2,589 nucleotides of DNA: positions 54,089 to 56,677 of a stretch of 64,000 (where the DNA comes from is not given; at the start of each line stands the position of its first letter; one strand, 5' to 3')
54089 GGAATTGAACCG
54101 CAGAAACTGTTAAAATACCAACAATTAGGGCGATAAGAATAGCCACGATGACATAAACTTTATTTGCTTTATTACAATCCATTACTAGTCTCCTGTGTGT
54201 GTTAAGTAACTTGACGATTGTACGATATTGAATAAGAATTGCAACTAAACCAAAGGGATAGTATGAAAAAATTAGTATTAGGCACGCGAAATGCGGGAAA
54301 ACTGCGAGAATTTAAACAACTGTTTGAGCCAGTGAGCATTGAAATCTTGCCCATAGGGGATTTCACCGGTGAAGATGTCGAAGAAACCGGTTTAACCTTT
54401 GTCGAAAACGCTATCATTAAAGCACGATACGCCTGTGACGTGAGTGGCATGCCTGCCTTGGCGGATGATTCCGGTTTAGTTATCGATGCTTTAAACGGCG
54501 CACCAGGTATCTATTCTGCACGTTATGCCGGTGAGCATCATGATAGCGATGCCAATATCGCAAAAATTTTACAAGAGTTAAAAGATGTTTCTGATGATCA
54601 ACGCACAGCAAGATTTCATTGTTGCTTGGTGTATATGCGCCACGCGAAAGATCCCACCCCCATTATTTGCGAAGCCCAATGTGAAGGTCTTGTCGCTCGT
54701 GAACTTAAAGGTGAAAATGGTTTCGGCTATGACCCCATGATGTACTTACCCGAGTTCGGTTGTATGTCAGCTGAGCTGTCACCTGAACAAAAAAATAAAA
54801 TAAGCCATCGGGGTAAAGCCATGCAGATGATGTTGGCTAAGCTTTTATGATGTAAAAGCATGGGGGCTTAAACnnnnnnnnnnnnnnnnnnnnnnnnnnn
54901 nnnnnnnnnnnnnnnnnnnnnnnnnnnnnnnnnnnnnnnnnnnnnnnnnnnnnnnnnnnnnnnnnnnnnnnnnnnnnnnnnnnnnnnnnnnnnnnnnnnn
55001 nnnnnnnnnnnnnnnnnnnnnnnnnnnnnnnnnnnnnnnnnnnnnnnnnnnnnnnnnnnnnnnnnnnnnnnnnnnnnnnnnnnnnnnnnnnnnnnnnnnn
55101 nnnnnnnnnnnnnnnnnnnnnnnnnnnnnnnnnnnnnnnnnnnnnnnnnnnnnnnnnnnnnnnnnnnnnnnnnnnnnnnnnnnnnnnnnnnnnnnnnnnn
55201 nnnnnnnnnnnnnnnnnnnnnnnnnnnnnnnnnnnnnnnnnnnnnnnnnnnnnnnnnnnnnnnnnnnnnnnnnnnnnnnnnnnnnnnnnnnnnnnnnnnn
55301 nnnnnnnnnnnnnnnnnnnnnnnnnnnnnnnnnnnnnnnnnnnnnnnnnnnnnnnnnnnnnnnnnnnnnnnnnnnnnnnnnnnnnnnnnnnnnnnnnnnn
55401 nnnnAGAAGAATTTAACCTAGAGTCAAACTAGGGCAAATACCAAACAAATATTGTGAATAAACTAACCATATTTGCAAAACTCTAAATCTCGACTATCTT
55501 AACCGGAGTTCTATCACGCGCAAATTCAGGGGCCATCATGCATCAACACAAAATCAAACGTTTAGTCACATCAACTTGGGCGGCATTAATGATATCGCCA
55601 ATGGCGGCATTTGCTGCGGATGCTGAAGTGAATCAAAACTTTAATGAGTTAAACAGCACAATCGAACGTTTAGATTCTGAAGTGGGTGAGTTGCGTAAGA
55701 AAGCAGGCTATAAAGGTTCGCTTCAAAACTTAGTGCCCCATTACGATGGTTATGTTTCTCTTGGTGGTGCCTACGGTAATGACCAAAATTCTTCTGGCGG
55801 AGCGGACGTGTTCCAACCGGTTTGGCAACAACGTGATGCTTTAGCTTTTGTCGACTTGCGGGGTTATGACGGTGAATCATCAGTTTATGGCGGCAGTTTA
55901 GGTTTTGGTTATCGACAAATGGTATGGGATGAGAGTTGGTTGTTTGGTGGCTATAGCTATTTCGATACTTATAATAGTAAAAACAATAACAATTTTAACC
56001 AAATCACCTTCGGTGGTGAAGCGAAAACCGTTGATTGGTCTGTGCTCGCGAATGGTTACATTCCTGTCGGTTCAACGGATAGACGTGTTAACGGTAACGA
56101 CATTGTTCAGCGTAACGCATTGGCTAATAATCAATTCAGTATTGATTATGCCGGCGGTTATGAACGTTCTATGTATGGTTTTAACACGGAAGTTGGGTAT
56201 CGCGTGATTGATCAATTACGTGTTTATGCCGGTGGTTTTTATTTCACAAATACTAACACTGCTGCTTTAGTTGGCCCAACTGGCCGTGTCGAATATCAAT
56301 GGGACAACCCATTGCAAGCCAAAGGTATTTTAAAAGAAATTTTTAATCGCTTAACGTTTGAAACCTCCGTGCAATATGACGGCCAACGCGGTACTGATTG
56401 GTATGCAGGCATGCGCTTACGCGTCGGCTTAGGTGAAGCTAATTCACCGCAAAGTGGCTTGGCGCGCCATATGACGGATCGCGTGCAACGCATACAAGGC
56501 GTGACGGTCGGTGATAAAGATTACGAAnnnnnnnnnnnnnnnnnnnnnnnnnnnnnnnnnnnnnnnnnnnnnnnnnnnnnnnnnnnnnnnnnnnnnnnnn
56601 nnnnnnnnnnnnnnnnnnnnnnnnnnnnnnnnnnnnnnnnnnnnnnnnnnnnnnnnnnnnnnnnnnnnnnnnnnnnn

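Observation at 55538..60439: Tandem pair of paralogous surface proteins with an N-terminal putative beta-barrel and a C-terminal parallel beta-helix (inverse-autotransporter-like order)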

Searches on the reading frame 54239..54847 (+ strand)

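Call 47: search_protein_families(library=pfam, proteins=[window:54239-54847:+], max_evalue=0.01)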
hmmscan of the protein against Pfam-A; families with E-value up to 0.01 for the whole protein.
window:54239-54847:+ (203 aa): 1 family
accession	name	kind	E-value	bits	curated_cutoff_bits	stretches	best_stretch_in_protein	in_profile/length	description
PF01725.21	Ham1p_like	-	1e-64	218.3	22.5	1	12-200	1-185/186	Ham1 family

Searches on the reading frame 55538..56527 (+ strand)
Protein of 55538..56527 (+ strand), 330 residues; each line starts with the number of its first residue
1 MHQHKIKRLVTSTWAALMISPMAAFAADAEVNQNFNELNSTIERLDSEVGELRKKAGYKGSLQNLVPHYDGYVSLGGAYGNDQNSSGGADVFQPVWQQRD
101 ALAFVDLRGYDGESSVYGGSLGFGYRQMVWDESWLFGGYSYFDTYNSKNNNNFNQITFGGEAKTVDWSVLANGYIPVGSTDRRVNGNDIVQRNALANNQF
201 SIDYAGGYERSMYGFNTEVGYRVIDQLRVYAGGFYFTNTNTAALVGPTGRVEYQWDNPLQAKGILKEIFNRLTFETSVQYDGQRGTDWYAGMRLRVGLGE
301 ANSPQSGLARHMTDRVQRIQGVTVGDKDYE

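Call 8: find_homologous_proteins(query=window:55538-56527:+, max_evalue=0.01)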
Query window:55538-56527:+ (330 aa): 1 proteins with E <= 0.01 among 1948 candidates.
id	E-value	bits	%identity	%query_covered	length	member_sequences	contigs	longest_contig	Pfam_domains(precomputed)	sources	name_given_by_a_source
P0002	4.1e-221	751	100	100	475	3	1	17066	PF11924.15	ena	-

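Call 14: find_homologous_proteins(query=A1, max_evalue=0.01)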
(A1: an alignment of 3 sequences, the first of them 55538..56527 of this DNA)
Query A1 (3 sequences) (330 aa, profile of the alignment): 28 proteins with E <= 0.01 among 8000 candidates.
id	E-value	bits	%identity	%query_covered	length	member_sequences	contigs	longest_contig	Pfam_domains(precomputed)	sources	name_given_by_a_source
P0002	7.7e-178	608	100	100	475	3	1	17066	PF11924.15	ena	-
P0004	1.2e-46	177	36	76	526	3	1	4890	PF11924.15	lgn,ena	-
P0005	1.9e-44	170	35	75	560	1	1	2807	PF13229.13,PF11924.15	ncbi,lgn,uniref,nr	ncbi:MAG: inverse autotransporter beta domain-containing protein [Sulfuricurvum sp.]|uniref:inverse 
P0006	8.0e-44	168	38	75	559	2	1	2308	PF13229.13,PF11924.15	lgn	-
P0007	5.8e-42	162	37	65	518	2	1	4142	PF11924.15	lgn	-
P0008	5.8e-42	162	35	77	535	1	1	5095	PF11924.15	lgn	-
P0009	1.5e-41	161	35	73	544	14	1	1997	PF11924.15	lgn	-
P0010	7.6e-41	158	35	76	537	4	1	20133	PF11924.15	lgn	-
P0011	8.6e-41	158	33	77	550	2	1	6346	PF11924.15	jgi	jgi:Inverse autotransporter, beta-domain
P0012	2.1e-40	157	36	76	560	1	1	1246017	PF11924.15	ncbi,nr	ncbi:MAG: inverse autotransporter beta domain-containing protein [Magnetospirillum sp.]|nr:inverse a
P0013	6.8e-40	155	35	75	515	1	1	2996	PF13229.13,PF11924.15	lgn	-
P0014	1.1e-39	155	34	77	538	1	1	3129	PF07602.18,PF11924.15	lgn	-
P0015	2.2e-38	150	34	78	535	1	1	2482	PF11924.15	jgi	jgi:hypothetical protein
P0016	3.0e-38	150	33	79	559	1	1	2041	PF11924.15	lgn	-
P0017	1.2e-35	141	34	76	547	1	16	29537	PF11924.15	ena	-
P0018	1.4e-35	141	31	79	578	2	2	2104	PF13229.13,PF11924.15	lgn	-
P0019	1.8e-34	138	33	76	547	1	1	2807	PF11924.15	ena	-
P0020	2.0e-34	137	34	76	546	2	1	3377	PF11924.15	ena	-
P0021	7.7e-34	135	33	76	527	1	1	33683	PF11924.15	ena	-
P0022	1.9e-33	134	35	59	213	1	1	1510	PF11924.15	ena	-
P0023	2.3e-33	134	33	70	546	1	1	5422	PF11924.15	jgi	jgi:hypothetical protein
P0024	1.4e-32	131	29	82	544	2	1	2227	PF11924.15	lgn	-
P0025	7.8e-31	126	33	79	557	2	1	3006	PF11924.15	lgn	-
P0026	2.7e-30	124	32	71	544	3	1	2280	PF11924.15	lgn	-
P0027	5.4e-29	119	29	76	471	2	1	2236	PF11924.15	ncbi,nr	ncbi:MAG TPA: inverse autotransporter beta domain-containing protein, partial [Hyphomicrobiales bact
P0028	1.2e-25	109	26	77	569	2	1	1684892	PF11924.15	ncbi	-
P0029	5.4e-22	97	31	48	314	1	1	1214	PF11924.15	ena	-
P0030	4.4e-14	71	29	48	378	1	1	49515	PF11924.15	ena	-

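Call 31: find_related_loci(query=A1, collection=genome_contigs, flank=6000)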
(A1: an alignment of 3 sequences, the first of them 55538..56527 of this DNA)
Query A1 (330 aa) in genome_contigs; peptide patterns used: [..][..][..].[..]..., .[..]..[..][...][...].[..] (x = any residue, [..] = any of these).
471 stretches matched a pattern, but none encodes a relative of the query by tblastn (E <= 1e-3).

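Call 59: find_encoding_contigs(protein=P0012, flank=8000, max_places=2)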
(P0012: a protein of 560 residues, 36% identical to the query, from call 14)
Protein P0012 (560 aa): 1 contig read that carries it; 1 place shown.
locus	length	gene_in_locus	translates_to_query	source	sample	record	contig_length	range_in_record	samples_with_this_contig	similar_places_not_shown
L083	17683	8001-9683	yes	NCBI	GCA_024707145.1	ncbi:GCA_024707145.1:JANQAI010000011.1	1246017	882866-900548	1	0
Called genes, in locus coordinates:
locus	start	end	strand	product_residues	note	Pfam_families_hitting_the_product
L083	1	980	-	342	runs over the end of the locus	PF08392:FAE1_CUT1_RppA, PF00195:Chal_sti_synt_N, PF08541:ACP_syn_III_C (faint), PF08545:ACP_syn_III (weak), PF02797:Chal_sti_synt_C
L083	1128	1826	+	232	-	PF04367:DUF502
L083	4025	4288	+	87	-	PF03937:Sdh5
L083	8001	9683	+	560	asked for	PF11924:IAT_beta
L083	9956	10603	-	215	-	PF01323:DSBA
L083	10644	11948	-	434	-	PF00072:Response_reg (weak), PF00990:GGDEF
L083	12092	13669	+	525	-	PF03706:LPG_synthase_TM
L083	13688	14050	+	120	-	-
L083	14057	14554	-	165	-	-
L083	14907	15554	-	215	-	PF00691:OmpA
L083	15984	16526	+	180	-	-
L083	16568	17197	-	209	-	PF00484:Pro_CA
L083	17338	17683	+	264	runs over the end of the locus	PF02698:DUF218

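Call 86: find_encoding_contigs(protein=P0028, flank=6000, max_places=2)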
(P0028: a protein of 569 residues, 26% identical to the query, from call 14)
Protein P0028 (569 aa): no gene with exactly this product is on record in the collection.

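Call 87: list_cluster_members(proteins=[P0028, P0010, P0021, P0017, P0030, P0004, P0011])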
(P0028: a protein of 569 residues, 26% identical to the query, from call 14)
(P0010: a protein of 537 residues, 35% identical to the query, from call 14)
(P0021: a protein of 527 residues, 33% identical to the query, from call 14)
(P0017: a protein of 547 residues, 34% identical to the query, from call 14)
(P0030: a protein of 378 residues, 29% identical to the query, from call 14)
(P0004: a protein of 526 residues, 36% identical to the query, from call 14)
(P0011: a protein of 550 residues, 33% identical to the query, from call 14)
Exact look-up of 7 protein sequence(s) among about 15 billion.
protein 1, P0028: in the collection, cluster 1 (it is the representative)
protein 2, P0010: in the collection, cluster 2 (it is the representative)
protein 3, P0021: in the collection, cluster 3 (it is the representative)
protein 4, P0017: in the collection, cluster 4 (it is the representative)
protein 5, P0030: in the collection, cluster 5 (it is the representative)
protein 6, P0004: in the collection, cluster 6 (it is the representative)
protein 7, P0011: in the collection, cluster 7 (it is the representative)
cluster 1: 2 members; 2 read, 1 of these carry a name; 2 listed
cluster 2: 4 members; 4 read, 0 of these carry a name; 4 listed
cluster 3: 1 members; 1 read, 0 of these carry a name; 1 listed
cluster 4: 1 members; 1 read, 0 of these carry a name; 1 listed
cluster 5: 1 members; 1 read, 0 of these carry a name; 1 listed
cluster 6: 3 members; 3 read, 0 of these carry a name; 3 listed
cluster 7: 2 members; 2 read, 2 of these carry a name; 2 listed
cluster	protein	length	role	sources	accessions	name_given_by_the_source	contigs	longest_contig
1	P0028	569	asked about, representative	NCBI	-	-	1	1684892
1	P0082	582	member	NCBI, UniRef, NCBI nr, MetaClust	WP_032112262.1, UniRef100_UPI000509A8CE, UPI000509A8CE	inverse autotransporter beta domain-containing protein [Candidatus Paracaedibacter ... | inverse autotransporter beta domain-containing protein n=1 Tax=Candidatus Paracaedibacter ... | inverse autotransporter beta-barrel domain-containing protein [Candidatus Paracaedibacter ...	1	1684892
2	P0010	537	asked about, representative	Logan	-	-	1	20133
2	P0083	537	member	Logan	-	-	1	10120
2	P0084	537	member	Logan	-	-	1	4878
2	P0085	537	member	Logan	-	-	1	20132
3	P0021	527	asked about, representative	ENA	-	-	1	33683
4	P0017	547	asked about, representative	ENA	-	-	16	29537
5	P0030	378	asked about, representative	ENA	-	-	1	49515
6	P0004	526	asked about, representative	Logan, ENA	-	-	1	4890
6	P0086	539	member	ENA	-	-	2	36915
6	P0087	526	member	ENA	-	-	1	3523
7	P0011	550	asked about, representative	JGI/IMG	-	Inverse autotransporter, beta-domain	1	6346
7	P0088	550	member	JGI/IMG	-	hypothetical protein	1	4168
